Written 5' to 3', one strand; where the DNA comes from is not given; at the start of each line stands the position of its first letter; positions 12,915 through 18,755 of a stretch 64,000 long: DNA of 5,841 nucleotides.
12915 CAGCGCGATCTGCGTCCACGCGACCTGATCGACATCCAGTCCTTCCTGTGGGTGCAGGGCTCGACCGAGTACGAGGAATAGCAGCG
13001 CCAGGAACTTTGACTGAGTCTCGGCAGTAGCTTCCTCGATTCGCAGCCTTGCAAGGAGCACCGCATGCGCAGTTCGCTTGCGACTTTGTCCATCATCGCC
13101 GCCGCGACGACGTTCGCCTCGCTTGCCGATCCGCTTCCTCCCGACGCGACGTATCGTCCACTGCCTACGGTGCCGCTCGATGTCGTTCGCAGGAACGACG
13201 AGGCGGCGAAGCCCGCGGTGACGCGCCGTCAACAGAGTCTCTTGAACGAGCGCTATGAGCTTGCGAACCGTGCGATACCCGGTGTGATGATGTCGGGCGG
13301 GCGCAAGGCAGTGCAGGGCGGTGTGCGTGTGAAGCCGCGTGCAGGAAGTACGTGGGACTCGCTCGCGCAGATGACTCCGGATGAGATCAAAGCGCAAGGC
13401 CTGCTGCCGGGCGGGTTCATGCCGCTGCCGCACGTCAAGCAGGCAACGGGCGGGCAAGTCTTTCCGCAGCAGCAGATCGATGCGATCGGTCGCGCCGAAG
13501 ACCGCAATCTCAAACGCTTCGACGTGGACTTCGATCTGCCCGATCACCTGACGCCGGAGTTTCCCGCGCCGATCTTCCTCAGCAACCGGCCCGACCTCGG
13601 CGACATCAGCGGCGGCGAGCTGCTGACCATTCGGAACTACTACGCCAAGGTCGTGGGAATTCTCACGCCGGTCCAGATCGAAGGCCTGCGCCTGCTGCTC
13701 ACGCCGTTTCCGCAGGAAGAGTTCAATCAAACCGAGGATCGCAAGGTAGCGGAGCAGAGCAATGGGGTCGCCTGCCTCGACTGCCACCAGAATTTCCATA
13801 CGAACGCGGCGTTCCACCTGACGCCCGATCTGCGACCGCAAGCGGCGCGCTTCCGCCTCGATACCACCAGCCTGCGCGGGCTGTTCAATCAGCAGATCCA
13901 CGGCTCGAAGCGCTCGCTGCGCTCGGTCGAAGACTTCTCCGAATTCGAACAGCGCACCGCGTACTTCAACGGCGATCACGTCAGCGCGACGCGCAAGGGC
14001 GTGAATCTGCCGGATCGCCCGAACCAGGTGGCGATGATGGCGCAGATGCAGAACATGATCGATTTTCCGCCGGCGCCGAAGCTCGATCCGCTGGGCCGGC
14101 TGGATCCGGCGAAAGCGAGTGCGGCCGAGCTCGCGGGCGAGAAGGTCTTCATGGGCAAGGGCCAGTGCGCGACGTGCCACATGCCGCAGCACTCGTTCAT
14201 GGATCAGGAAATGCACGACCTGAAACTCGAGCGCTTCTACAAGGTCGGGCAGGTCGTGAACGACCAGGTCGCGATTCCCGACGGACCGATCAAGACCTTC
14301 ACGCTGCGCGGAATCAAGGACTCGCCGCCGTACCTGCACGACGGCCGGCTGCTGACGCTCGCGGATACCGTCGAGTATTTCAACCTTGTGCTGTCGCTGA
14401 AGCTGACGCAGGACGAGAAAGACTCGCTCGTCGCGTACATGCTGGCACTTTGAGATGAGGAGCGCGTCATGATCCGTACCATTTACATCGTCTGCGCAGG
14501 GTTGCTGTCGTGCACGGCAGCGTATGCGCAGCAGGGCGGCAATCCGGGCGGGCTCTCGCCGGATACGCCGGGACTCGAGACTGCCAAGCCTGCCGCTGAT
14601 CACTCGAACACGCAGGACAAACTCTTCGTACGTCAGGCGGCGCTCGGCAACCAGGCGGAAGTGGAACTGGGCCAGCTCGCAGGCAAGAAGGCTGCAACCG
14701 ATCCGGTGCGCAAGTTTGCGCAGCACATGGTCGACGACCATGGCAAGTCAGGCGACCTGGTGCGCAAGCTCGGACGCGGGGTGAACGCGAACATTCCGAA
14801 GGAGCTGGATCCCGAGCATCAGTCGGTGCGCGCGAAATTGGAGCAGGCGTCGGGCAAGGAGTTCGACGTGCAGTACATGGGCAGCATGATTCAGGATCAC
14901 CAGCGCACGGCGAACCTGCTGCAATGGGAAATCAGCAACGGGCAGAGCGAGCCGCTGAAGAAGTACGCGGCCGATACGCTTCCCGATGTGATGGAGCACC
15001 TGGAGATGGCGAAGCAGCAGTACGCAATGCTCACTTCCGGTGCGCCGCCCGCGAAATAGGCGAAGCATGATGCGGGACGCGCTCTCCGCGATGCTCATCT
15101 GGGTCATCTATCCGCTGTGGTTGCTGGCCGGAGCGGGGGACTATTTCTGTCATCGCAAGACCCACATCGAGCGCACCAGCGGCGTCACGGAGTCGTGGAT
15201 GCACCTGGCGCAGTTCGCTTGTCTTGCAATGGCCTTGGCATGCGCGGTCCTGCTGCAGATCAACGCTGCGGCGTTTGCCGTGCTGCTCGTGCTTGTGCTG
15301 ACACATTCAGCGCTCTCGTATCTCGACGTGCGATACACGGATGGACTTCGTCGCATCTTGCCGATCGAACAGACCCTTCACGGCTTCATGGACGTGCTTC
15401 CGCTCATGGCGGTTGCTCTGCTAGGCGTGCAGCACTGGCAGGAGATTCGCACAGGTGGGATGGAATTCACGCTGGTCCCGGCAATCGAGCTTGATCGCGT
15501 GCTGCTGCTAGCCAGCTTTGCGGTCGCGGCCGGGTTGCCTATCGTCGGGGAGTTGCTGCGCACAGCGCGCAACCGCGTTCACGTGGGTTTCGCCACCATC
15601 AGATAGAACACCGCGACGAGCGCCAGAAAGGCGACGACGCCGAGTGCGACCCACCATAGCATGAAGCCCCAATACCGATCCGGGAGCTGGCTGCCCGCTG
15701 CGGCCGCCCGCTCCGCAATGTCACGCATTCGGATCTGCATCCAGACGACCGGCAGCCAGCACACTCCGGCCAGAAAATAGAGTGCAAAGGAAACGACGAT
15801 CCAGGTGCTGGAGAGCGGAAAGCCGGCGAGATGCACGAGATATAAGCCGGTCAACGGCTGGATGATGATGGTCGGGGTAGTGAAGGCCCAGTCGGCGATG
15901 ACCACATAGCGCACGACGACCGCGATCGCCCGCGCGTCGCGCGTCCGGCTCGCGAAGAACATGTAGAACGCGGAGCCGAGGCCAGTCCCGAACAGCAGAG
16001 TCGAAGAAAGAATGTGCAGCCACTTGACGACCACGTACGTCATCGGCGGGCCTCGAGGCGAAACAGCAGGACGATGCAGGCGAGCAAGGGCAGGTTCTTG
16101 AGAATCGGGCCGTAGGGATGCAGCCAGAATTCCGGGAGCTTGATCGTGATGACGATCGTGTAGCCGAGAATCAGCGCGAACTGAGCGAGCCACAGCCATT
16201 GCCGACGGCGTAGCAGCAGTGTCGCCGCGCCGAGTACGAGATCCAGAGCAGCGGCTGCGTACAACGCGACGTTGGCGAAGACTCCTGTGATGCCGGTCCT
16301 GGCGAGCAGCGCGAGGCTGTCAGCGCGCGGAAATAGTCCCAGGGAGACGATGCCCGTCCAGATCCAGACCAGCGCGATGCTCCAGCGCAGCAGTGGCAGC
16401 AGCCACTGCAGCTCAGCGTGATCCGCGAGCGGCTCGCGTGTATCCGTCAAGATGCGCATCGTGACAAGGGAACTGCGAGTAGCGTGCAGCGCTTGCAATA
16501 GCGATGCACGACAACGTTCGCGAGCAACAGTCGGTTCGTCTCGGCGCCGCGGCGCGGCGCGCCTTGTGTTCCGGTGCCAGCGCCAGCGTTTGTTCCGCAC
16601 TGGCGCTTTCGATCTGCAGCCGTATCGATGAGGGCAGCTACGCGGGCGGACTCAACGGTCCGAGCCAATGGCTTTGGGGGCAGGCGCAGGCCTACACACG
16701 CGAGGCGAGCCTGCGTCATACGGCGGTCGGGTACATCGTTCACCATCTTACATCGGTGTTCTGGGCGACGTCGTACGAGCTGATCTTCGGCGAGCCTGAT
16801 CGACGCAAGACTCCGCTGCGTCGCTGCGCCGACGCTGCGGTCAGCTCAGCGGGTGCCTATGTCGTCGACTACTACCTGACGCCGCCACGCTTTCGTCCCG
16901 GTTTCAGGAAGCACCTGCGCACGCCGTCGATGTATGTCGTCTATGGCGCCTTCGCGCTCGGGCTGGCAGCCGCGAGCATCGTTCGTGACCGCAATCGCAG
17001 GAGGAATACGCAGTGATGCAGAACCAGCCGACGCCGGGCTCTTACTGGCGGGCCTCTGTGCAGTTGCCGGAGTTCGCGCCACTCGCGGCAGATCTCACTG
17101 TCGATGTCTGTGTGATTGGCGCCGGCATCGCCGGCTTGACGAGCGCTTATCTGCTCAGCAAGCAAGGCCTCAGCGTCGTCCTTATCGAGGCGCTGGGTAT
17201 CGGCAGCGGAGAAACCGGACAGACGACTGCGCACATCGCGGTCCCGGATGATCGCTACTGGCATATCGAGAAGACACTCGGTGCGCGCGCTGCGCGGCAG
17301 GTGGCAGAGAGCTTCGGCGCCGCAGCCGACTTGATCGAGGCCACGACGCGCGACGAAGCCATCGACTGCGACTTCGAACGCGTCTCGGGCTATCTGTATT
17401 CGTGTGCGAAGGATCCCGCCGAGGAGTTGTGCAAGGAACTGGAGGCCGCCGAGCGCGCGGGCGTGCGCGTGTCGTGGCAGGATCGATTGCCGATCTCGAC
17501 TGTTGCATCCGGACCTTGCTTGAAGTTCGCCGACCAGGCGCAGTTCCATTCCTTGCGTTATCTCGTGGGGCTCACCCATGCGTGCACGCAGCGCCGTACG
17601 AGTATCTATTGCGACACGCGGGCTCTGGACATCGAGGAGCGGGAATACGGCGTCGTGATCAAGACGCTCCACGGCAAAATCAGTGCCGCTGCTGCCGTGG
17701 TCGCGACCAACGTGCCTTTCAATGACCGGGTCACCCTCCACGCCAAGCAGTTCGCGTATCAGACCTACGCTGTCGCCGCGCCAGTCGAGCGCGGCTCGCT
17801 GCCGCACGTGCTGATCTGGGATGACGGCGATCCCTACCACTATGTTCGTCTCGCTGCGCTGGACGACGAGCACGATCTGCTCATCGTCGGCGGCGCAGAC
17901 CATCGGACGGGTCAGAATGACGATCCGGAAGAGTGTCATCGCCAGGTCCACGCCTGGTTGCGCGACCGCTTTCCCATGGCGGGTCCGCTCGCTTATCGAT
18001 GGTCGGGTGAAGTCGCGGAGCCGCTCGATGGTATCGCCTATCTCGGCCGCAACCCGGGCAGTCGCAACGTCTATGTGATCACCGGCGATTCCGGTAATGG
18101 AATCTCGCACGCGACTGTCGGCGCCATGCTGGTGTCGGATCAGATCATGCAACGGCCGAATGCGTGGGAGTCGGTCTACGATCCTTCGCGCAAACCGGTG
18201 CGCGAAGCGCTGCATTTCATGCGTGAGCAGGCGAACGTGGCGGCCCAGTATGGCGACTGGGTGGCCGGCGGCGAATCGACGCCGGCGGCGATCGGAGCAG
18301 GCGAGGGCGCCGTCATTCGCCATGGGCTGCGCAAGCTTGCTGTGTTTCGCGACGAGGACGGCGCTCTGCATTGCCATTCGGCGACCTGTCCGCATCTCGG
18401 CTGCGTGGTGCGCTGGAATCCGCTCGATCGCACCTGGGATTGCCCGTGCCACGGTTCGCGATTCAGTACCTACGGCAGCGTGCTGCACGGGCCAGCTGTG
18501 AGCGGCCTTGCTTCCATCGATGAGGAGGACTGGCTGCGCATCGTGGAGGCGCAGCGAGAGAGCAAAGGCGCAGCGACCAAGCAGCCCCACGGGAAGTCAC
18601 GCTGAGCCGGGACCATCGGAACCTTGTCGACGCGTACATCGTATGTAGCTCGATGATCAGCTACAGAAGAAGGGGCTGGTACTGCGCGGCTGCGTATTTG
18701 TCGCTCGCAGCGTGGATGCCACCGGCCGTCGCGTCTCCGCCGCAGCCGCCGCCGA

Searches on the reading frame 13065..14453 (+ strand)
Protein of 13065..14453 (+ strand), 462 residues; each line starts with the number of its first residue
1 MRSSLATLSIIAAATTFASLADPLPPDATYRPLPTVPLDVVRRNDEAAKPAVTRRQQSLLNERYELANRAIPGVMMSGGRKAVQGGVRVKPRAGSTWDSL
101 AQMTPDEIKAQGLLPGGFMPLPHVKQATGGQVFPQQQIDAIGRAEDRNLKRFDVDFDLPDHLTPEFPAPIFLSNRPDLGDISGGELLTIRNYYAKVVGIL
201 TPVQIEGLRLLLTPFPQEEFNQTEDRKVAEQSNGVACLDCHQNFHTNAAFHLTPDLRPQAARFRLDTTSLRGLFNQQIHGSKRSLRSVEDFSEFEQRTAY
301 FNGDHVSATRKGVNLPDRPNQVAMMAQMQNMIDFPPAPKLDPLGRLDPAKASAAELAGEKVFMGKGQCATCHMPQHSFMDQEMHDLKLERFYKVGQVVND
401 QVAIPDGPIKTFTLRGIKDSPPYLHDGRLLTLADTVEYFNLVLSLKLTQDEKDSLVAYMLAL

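Call 57: search_protein_families(library=pfam, proteins=[window:13065-14453:+], max_evalue=0.001)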
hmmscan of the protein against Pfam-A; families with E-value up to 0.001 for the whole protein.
window:13065-14453:+ (462 aa): 0 families

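Call 74: search_protein_families(library=pfam, proteins=[window:13065-14453:+], max_evalue=0.01)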
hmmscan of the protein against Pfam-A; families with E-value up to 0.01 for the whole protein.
window:13065-14453:+ (462 aa): 1 family
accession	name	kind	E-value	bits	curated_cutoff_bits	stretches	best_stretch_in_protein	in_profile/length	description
PF14522.11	Cytochrome_C7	-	0.0041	17.3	24.8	0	230-246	9-25/67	Cytochrome c7 and related cytochrome c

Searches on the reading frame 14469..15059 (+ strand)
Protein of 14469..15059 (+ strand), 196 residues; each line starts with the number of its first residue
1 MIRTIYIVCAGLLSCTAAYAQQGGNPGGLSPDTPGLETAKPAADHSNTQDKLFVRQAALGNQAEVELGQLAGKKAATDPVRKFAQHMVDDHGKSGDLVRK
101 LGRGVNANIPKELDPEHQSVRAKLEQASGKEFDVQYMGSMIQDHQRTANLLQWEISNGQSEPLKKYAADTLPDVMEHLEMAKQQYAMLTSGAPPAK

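Call 57: search_protein_families(library=pfam, proteins=[window:14469-15059:+], max_evalue=0.001)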
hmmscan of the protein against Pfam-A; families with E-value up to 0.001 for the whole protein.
window:14469-15059:+ (196 aa): 2 families
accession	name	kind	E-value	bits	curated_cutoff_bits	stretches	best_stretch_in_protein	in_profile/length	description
PF13628.12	DUF4142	-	2.8e-39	135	27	1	49-183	2-137/138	Domain of unknown function (DUF4142)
PF03713.19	DUF305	-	3.4e-09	37.4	27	1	121-169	87-135/151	Domain of unknown function (DUF305)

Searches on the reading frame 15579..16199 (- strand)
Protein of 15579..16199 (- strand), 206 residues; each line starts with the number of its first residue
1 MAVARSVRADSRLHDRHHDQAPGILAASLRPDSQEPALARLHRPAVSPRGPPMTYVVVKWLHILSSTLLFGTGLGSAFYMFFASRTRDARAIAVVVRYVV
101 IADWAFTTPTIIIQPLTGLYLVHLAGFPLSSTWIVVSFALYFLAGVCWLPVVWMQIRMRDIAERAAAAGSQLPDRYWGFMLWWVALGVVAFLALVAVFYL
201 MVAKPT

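Call 57: search_protein_families(library=pfam, proteins=[window:15579-16199:-], max_evalue=0.001)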
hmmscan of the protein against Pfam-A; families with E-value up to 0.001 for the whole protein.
window:15579-16199:- (206 aa): 1 family
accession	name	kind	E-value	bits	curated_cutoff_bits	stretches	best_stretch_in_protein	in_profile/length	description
PF10027.14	DUF2269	-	1.1e-61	207.7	28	1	57-205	2-150/150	Predicted integral membrane protein (DUF2269)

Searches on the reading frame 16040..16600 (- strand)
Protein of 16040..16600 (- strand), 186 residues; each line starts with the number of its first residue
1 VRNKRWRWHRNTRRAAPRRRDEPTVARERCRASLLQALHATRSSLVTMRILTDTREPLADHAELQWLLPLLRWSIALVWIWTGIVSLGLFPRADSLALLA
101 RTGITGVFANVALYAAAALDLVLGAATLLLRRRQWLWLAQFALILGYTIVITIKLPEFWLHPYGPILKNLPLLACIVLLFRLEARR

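Call 57: search_protein_families(library=pfam, proteins=[window:16040-16600:-], max_evalue=0.001)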
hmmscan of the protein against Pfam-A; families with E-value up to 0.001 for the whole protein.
window:16040-16600:- (186 aa): 2 families
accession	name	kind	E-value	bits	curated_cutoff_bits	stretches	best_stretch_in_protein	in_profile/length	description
PF13781.11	DoxX_3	-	5.2e-33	114.1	25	1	76-176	1-101/102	DoxX-like family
PF07291.16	MauE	-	0.00027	21.7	27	1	65-154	2-90/128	Methylamine utilisation protein MauE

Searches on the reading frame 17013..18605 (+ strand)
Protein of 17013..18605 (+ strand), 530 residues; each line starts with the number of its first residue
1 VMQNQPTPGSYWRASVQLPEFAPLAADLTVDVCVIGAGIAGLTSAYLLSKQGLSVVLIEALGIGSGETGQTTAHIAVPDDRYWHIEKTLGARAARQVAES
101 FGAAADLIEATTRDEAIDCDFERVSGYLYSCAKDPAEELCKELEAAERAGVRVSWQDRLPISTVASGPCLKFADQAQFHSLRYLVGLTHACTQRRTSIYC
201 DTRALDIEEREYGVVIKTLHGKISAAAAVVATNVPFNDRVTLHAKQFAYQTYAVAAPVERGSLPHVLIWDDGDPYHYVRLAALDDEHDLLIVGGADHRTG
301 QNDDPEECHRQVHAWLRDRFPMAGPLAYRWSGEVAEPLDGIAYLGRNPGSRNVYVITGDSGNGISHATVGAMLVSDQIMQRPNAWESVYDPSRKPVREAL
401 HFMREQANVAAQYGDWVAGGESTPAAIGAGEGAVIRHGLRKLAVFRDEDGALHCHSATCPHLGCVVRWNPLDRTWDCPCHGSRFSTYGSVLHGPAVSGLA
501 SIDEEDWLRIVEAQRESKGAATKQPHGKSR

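Call 57: search_protein_families(library=pfam, proteins=[window:17013-18605:+], max_evalue=0.001)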
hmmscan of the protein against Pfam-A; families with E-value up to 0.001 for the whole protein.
window:17013-18605:+ (530 aa): 10 families
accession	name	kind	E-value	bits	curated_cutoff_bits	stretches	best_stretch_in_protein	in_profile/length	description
PF01266.30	DAO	-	1e-45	157.3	27.9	1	31-376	1-352/353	FAD dependent oxidoreductase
PF00355.32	Rieske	-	1.1e-13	51.3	20.3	1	433-501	17-86/88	Rieske [2Fe-2S] domain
PF13450.12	NAD_binding_8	-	4.2e-07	30.6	21.9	1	34-61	1-28/68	NAD(P)-binding Rossmann-like domain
PF01946.23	Thi4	-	1.2e-06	28.4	26.2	1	29-75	17-67/235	Thi4 family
PF12831.13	FAD_oxidored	-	1.5e-06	28.2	27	1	31-105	1-72/416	FAD dependent oxidoreductase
PF00890.30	FAD_binding_2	-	2.4e-06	27.5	20.4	1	31-79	1-49/414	FAD binding domain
PF01494.25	FAD_binding_3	-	1.3e-05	25.1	22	1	30-61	2-33/349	FAD binding domain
PF07992.20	Pyr_redox_2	-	0.00031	20.7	26.1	1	31-67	2-31/291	Pyridine nucleotide-disulphide oxidoreductase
PF01134.28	GIDA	-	0.00066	19.3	22.1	0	31-63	1-29/391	Glucose inhibited division protein A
PF03486.20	HI0933_like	-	0.00067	19.6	50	0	31-60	2-31/244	HI0933-like protein Rossmann domain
